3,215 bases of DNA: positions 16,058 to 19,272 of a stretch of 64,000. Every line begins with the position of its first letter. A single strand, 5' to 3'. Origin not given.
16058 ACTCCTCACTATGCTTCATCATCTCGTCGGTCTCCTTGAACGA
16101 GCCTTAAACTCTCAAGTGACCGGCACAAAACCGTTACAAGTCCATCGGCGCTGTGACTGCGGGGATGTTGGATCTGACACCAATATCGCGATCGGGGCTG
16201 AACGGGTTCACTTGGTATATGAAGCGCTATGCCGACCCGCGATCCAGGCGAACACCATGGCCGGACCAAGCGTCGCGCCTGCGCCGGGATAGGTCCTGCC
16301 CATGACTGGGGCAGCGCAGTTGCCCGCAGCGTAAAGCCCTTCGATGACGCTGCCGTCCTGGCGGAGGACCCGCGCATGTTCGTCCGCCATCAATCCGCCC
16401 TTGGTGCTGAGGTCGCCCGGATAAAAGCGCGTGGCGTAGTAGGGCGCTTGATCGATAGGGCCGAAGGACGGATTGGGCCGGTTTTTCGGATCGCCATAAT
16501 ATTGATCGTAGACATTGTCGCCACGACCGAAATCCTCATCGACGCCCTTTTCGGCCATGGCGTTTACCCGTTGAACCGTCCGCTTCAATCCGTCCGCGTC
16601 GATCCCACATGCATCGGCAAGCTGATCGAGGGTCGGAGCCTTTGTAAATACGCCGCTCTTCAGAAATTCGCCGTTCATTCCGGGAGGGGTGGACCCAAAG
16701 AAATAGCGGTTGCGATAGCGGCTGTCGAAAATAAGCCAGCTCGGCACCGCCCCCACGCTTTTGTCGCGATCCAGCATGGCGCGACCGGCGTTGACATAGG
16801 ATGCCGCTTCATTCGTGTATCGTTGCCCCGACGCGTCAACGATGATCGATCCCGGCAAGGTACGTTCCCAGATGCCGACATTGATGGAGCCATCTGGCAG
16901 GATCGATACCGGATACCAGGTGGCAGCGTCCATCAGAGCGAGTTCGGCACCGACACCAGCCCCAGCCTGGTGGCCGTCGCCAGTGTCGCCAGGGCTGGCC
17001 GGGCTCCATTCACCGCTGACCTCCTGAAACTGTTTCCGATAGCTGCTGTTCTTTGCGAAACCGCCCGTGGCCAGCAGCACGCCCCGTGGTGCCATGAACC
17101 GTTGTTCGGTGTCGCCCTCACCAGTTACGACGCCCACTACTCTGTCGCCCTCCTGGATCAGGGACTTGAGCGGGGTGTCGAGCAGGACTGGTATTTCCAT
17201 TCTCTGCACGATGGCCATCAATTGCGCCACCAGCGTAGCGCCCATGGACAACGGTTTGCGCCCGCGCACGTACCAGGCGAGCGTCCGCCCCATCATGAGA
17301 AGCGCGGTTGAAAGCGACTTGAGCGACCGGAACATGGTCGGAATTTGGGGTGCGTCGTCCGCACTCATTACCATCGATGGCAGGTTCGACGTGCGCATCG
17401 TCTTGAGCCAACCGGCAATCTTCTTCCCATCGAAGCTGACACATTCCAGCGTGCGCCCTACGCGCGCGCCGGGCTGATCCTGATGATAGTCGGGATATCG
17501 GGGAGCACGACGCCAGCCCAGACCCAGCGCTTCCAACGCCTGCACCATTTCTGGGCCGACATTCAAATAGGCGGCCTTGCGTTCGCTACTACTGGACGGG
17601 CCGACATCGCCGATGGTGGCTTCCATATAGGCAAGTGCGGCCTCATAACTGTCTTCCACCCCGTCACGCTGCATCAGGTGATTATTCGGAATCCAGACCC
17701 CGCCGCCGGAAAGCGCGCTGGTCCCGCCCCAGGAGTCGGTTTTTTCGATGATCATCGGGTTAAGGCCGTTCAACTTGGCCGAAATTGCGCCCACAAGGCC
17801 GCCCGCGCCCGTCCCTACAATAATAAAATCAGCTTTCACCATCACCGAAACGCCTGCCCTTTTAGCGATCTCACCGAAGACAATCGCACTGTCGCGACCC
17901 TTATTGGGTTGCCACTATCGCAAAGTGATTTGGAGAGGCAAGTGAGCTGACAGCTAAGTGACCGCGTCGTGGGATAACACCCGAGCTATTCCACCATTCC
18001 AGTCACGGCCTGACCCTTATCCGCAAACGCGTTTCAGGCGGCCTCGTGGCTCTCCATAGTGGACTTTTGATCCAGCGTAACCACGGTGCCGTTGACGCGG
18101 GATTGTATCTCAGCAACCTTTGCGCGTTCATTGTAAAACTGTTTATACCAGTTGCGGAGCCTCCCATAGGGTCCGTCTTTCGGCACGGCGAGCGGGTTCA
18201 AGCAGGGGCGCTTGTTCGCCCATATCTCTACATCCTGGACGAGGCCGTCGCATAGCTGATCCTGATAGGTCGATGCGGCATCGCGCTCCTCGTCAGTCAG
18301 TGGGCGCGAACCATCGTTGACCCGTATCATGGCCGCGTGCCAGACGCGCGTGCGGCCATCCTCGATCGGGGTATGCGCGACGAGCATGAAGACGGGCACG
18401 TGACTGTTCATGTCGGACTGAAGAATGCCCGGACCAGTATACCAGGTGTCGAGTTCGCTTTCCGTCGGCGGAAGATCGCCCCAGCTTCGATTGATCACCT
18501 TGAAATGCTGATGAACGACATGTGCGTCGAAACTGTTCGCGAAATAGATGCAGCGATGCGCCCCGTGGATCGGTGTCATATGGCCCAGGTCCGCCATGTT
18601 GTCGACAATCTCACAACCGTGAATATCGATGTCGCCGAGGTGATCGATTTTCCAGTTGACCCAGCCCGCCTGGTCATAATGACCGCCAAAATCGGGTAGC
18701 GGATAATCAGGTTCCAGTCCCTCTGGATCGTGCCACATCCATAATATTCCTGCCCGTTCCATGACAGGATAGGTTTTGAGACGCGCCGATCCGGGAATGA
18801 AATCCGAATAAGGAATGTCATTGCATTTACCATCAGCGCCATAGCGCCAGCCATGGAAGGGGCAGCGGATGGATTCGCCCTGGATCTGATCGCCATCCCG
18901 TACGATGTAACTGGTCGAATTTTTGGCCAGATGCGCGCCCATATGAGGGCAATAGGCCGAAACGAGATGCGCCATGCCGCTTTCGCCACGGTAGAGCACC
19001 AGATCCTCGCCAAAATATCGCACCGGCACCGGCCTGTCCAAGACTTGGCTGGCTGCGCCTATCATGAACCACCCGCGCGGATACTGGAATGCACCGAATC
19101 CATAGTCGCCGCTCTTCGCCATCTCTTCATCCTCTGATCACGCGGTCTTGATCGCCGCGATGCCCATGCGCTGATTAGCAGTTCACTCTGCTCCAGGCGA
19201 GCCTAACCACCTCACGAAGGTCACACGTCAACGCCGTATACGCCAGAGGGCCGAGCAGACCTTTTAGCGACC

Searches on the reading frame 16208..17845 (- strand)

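Call 11: search_protein_families(library=pfam, proteins=[window:16208-17845:-], max_evalue=0.00001)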
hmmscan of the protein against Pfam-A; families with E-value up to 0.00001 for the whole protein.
window:16208-17845:- (545 aa): 4 families
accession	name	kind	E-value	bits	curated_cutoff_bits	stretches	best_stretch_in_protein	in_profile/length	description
PF00890.30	FAD_binding_2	-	4.6e-83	280.2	20.4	1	6-526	1-414/414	FAD binding domain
PF12831.13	FAD_oxidored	-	2.2e-06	27.7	27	0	6-75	1-69/416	FAD dependent oxidoreductase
PF03486.20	HI0933_like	-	2.3e-06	27.7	50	0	6-50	2-46/244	HI0933-like protein Rossmann domain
PF01266.30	DAO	-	2.4e-06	27.7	27.9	0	6-267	1-208/353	FAD dependent oxidoreductase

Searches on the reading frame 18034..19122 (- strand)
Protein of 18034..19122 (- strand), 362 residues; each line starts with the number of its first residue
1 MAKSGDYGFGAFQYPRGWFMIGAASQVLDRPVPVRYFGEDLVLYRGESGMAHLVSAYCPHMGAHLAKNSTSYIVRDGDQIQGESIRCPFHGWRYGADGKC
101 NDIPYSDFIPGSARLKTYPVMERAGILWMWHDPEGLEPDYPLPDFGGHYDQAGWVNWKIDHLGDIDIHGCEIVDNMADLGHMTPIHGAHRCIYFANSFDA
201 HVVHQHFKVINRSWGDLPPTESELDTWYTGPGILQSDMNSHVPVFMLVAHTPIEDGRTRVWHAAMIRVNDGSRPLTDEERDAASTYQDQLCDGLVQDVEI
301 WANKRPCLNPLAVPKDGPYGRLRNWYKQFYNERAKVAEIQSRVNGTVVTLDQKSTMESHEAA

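Call 12: search_protein_families(library=pfam, proteins=[window:18034-19122:-], max_evalue=0.00001)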
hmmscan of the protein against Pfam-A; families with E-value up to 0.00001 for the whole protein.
window:18034-19122:- (362 aa): 2 families
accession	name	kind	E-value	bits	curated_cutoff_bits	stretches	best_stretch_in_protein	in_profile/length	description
PF19298.5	KshA_C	-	1.1e-55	189.4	23.3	1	129-330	1-207/207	3-Ketosteroid 9alpha-hydroxylase C-terminal domain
PF00355.32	Rieske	-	2.1e-18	66.5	20.3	1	18-108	2-83/88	Rieske [2Fe-2S] domain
